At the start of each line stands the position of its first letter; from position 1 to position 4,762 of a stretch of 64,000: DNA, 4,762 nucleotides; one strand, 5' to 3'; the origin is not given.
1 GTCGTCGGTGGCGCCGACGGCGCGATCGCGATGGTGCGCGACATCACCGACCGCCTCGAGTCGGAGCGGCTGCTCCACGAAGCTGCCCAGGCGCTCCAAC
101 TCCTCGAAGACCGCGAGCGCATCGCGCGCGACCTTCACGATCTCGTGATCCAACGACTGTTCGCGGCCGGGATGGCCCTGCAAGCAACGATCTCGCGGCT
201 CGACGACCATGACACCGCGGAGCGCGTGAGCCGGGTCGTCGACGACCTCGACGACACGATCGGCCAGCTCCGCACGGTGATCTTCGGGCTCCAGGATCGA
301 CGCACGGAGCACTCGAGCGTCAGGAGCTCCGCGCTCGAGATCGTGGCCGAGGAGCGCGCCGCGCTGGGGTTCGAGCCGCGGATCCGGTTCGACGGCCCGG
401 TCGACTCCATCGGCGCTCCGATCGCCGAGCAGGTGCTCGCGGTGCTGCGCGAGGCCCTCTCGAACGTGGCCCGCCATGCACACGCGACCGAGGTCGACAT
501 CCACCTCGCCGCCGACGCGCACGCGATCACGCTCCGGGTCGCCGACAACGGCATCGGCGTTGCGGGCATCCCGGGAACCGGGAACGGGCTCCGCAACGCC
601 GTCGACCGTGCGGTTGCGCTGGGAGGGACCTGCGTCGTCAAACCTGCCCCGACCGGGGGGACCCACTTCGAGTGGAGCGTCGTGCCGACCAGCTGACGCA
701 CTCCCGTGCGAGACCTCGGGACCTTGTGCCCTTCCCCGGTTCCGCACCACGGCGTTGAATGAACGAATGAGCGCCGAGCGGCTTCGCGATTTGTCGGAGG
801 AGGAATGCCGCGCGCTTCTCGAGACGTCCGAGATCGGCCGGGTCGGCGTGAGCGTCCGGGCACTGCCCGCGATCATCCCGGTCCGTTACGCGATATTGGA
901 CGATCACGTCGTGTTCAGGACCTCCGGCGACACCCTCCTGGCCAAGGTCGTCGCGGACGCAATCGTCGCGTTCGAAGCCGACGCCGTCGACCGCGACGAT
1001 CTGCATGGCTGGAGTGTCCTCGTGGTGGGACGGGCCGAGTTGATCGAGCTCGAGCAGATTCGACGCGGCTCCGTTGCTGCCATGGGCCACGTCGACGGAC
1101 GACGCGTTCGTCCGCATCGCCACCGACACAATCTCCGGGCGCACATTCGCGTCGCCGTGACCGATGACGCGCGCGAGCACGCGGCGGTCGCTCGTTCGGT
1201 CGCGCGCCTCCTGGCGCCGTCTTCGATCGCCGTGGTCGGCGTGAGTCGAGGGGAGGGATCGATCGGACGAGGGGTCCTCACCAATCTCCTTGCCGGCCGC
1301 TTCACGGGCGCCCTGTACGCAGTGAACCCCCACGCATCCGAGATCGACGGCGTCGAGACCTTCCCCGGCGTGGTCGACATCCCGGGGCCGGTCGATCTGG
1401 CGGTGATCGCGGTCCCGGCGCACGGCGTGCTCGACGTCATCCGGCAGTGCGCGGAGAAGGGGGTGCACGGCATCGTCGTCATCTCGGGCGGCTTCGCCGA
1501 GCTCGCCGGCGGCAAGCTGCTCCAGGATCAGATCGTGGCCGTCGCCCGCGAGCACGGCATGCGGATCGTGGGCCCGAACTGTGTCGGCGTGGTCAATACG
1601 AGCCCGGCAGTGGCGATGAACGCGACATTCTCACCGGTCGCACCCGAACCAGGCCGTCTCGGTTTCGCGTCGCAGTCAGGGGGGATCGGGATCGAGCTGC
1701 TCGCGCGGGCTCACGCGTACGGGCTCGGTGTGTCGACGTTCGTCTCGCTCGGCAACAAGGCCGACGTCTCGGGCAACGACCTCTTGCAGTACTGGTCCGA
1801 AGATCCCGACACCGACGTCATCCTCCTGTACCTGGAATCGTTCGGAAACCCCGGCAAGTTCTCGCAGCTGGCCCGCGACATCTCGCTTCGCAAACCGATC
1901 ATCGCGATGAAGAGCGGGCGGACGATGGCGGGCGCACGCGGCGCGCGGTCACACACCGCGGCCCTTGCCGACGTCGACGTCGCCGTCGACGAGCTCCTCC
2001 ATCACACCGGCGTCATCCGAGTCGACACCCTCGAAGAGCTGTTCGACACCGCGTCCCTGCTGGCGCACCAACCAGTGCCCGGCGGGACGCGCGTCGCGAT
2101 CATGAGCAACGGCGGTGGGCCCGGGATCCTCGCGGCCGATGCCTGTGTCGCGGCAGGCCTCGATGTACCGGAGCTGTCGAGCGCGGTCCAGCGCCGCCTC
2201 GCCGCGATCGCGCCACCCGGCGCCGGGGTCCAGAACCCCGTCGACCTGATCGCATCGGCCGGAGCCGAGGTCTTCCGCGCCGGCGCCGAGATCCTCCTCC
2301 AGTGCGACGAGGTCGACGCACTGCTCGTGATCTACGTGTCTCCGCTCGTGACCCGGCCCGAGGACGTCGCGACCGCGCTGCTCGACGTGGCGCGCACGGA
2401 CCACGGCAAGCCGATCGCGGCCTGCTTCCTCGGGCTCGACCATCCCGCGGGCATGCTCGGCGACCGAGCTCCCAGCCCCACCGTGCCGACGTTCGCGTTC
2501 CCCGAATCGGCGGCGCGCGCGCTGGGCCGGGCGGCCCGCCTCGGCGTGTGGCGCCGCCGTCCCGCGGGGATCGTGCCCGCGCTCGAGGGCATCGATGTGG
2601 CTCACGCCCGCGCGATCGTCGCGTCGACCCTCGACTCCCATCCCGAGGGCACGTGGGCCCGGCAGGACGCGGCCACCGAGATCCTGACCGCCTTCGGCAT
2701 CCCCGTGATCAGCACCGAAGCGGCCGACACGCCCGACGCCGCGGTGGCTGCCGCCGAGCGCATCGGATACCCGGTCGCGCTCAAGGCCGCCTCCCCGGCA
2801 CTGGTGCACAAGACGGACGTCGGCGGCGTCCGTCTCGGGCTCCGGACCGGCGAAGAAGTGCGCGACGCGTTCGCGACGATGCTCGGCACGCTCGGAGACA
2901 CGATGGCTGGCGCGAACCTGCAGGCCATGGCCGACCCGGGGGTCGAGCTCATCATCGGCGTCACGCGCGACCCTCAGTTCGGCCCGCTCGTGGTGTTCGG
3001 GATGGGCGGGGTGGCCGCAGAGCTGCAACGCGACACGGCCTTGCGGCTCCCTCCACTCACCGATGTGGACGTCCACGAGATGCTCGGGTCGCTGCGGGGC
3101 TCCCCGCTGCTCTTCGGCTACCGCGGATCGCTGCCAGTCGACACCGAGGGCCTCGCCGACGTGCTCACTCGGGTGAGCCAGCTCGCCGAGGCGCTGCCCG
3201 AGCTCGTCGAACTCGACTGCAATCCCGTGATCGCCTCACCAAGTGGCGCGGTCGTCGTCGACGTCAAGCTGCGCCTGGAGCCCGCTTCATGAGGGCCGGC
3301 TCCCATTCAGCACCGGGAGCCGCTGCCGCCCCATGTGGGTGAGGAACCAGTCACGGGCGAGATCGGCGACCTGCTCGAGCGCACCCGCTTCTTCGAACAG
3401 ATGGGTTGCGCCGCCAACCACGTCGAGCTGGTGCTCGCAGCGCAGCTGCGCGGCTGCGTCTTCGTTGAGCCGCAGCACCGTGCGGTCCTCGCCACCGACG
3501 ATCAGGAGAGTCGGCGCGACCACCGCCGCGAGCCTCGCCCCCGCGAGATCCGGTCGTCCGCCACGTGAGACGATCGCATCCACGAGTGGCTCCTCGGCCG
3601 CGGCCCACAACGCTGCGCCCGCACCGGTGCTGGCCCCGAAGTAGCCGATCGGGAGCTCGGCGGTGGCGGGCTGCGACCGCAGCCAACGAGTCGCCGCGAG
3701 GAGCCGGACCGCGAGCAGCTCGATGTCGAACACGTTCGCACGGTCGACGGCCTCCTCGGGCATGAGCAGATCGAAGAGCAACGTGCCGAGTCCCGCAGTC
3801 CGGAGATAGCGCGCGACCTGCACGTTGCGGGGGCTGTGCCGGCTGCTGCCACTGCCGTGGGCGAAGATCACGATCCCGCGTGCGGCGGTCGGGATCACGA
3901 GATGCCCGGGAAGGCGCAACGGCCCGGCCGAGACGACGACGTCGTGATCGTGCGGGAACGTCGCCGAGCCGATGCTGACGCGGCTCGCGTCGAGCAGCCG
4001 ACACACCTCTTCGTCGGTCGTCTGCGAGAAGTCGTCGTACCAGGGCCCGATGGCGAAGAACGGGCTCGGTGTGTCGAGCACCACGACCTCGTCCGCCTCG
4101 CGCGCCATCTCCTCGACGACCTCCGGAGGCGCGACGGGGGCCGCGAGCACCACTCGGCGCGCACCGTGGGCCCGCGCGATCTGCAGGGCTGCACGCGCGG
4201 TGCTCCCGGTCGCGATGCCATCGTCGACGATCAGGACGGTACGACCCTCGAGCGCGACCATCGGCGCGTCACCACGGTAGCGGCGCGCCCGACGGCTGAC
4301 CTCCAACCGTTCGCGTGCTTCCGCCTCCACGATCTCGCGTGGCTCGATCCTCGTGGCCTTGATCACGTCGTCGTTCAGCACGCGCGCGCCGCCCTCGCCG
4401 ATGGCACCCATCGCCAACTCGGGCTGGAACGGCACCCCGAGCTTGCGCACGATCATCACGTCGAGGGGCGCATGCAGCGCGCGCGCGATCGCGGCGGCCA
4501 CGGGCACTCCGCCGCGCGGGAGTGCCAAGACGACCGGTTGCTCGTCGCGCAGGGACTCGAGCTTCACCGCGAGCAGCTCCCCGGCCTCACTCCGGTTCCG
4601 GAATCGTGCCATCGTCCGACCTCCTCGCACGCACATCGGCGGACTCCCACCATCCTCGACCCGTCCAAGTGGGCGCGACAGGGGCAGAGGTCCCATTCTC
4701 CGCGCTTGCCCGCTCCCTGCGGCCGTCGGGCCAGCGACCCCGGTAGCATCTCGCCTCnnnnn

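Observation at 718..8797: Four identically spaced GGGACC..CCCC boxes define a DevR/DosR-type regulon island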

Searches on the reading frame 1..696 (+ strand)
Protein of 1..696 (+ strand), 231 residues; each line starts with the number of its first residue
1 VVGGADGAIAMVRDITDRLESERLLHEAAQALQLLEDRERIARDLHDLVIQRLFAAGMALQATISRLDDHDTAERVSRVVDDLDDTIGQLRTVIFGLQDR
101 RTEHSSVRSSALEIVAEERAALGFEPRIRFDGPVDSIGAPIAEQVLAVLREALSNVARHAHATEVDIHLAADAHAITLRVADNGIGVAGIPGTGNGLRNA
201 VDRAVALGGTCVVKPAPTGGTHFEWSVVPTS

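Call 6: search_protein_families(library=pfam, proteins=[window:1-696:+])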
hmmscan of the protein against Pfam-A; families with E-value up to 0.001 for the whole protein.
window:1-696:+ (231 aa): 3 families
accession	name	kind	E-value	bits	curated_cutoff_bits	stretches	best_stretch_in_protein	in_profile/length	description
PF07730.19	HisKA_3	-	2.4e-11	44.4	24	1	38-99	2-65/68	Histidine kinase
PF02518.31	HATPase_c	-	8.6e-10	39.5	26.4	1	144-226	5-106/111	Histidine kinase-, DNA gyrase B-, and HSP90-like ATPase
PF13581.12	HATPase_c_2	-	1.9e-05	25.1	27.4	1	141-187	28-79/127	Histidine kinase-like ATPase domain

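Call 48: search_protein_families(library=ncbifam, proteins=[window:1-696:+], max_evalue=0.001)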
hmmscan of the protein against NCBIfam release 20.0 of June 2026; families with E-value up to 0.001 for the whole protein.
window:1-696:+ (231 aa): 8 families
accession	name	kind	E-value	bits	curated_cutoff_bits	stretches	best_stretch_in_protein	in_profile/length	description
NF007896.0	PRK10600.1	equivalog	4.8e-26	91.6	578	1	15-225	369-581/598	nitrate/nitrite two-component system sensor histidine kinase NarX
NF047786.1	his_kin_MadS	equivalog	1.1e-25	90.6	500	1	20-223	213-429/434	MadS family sensor histidine kinase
NF052531.1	Strep_LiaS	equivalog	1.9e-23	83.3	450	1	34-224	129-322/328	envelope stress sensor histidine kinase LiaS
NF052443.1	SensHisKinMctS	equivalog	1.6e-20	72.9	700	1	36-221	249-441/457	two-component system sensor histidine kinase MctS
NF008184.0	PRK10935.1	equivalog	4.7e-15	55.2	553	1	27-223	353-553/565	nitrate/nitrite two-component system sensor histidine kinase NarQ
NF008649.0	PRK11644.1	equivalog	1.5e-13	50.3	408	1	8-221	271-488/499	signal transduction histidine-protein kinase/phosphatase UhpB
NF047322.1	HK_morpho_MacS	equivalog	8.2e-08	31.8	300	1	20-227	165-366/367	MacS family sensor histidine kinase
NF040691.1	MtrAB_MtrB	equivalog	0.00016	20.8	450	1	105-187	346-430/507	MtrAB system histidine kinase MtrB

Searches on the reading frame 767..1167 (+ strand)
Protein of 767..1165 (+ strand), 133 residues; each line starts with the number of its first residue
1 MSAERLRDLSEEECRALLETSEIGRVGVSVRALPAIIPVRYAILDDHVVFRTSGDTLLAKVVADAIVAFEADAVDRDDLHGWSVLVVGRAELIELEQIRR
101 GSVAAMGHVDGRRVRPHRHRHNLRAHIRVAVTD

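Call 6: search_protein_families(library=pfam, proteins=[window:805-1167:+])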
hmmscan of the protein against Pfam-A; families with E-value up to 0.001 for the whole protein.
window:805-1167:+ (120 aa): 0 families

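Call 36: search_solved_structures(query=window:767-1165:+, max_evalue=0.001)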
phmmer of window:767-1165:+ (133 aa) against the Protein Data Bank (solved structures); distinct sequences matched with E-value up to 0.001: 2.
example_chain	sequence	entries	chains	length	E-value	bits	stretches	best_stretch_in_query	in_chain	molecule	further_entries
6eci_A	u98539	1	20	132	1.7e-08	38.1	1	8-94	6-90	Pyridoxamine 5'-phosphate oxidase-related, FMN-binding protein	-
3cp3_A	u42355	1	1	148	0.00019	25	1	13-100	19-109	Uncharacterized protein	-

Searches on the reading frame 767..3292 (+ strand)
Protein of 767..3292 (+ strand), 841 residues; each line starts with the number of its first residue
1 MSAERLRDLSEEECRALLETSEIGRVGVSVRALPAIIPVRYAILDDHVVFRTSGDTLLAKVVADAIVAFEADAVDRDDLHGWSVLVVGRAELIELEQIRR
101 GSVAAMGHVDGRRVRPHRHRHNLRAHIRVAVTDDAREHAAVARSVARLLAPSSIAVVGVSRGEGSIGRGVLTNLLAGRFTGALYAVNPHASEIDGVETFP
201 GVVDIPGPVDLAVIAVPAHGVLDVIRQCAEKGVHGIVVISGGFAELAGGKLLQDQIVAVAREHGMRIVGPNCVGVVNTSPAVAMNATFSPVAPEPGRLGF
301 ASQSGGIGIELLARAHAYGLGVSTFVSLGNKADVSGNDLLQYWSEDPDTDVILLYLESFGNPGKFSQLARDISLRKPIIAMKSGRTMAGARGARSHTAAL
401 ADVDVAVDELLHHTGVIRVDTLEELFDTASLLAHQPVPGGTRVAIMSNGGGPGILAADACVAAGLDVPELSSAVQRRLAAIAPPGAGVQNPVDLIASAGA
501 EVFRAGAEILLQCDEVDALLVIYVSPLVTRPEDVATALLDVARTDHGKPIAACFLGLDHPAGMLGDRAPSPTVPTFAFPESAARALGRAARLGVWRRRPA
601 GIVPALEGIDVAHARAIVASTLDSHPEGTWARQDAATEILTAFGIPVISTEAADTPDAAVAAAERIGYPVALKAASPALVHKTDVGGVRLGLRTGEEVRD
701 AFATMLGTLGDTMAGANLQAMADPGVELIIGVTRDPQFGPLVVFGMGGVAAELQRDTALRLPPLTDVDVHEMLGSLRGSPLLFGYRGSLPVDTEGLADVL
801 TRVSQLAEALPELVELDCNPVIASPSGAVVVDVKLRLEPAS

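Call 6: search_protein_families(library=pfam, proteins=[window:767-3292:+])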
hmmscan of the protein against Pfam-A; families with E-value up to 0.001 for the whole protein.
window:767-3292:+ (841 aa): 6 families
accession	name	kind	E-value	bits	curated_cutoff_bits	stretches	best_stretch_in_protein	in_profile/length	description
PF13549.11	ATP-grasp_5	-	2e-74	250.1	27.6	1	629-837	8-221/221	ATP-grasp domain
PF13607.11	Succ_CoA_lig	-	1.2e-51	174.5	27.4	1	295-432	1-138/138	Succinyl-CoA ligase like flavodoxin domain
PF13380.12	CoA_binding_2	-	1.5e-24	87.1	22.8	1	153-277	2-115/116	CoA binding domain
PF12900.13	Pyridox_ox_2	-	1.7e-19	70.6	27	1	10-124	1-124/140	Pyridoxamine 5'-phosphate oxidase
PF02629.25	CoA_binding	-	9.6e-12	46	22.3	1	152-240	4-95/97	CoA binding domain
PF19045.5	Ligase_CoA_2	-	9.1e-08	32.7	23.7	1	443-544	1-102/162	Ligase-CoA domain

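Call 48: search_protein_families(library=ncbifam, proteins=[window:1157-3292:+], max_evalue=0.001)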
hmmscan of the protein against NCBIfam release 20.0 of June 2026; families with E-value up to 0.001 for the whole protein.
window:1157-3292:+ (711 aa): 7 families
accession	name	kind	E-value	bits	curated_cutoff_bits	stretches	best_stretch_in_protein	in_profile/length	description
NF045493.1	HydDutCoALig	equivalog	1.1e-147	493.6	1300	1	17-706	5-697/698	4-hydroxybutyrate--CoA ligase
TIGR02717.1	AcCoA-syn-alpha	equivalog_domain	1.2e-142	475.7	567.15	1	16-458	2-442/447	acetate--CoA ligase alpha subunit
NF045494.1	AcCoALig_Archglob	equivalog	8.8e-137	457.3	1200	2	13-457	216-657/665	acetate--CoA ligase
NF045492.1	HydPropCoALig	equivalog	2.4e-133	446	1300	2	14-413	247-649/700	3-hydroxypropionate--CoA ligase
NF004230.0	PRK05678.1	equivalog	2e-16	60.1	336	1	80-261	67-243/291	succinate--CoA ligase subunit alpha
TIGR01019.1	sucCoAalpha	subfamily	2.9e-14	53.2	353.2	1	79-270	64-249/286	succinate--CoA ligase subunit alpha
NF010623.0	PRK14016.1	subfamily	1.6e-05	23.3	877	1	504-575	216-282/871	cyanophycin synthetase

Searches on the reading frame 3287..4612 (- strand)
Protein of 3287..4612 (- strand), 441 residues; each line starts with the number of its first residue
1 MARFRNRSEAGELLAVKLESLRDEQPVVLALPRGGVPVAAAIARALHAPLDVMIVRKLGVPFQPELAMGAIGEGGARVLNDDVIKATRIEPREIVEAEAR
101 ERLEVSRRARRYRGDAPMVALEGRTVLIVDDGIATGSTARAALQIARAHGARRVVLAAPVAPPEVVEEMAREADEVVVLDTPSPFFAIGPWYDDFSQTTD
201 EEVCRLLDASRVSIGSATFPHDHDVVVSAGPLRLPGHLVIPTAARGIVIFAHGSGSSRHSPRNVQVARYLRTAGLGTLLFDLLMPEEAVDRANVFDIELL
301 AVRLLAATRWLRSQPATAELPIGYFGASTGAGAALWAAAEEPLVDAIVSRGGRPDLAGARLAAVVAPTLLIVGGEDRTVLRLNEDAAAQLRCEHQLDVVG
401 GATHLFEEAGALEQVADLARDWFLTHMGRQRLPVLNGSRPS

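Call 6: search_protein_families(library=pfam, proteins=[window:3287-4612:-])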
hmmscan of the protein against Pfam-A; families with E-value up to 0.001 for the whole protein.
window:3287-4612:- (441 aa): 4 families
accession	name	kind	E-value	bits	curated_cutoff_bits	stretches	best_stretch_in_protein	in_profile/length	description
PF00156.33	Pribosyltran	-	6.9e-15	55.1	26.3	1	10-170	15-134/158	Phosphoribosyl transferase domain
PF01738.24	DLH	-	4.6e-05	23.5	21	1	301-410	78-192/217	Dienelactone hydrolase family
PF14681.12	UPRTase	-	4.9e-05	23.3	27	1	122-178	119-177/206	Uracil phosphoribosyltransferase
PF12146.15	Hydrolase_4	-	0.00061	19.6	27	0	243-348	2-105/239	Serine aminopeptidase, S33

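Call 48: search_protein_families(library=ncbifam, proteins=[window:3287-4612:-], max_evalue=0.001)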
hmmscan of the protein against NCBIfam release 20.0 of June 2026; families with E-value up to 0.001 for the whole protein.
window:3287-4612:- (441 aa): 18 families
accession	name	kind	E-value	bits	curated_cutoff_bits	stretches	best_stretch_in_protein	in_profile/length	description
TIGR01251.1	ribP_PPkin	subfamily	7.4e-10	38.2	113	1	116-161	203-250/309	ribose-phosphate diphosphokinase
NF002095.0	PRK00934.1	equivalog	1.7e-07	30.7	296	1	119-181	201-266/287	ribose-phosphate diphosphokinase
NF006605.0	PRK09162.1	equivalog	3.6e-07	29.7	181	1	116-157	91-132/183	hypoxanthine-guanine phosphoribosyltransferase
NF006328.0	PRK08558.1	equivalog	7.1e-06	25.8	184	1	116-178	168-231/238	adenine phosphoribosyltransferase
TIGR01091.1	upp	equivalog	7.6e-06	25.7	208.35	1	121-178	120-177/207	uracil phosphoribosyltransferase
NF004689.0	PRK06031.1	equivalog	1.1e-05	24.8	175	1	118-160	148-191/233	phosphoribosyltransferase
NF001097.0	PRK00129.1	equivalog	2.1e-05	24.3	114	1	120-178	121-179/209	uracil phosphoribosyltransferase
NF002620.0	PRK02277.1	subfamily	2.6e-05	24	115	0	120-156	138-174/201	orotate phosphoribosyltransferase-like protein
NF002320.0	PRK01259.1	subfamily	2.8e-05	23.6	297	0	121-181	212-275/316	ribose-phosphate diphosphokinase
TIGR00336.1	pyrE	equivalog_domain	3.8e-05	23.5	106.8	0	120-152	105-137/173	orotate phosphoribosyltransferase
TIGR01134.1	purF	equivalog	4.1e-05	23.1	350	1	117-174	327-385/432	amidophosphoribosyltransferase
NF003549.0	PRK05205.1-5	equivalog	4.5e-05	23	138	1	107-157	83-134/182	bifunctional pyr operon transcriptional regulator/uracil phosphoribosyltransferase PyrR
NF002844.0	PRK03092.1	equivalog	7.5e-05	22.1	438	1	121-181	221-284/326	ribose-phosphate diphosphokinase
NF005592.0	PRK07322.1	subfamily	0.00014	21.3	143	0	120-159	117-156/180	adenine phosphoribosyltransferase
NF002634.0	PRK02304.1-3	equivalog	0.00018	21.3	170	1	122-165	117-160/182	adenine phosphoribosyltransferase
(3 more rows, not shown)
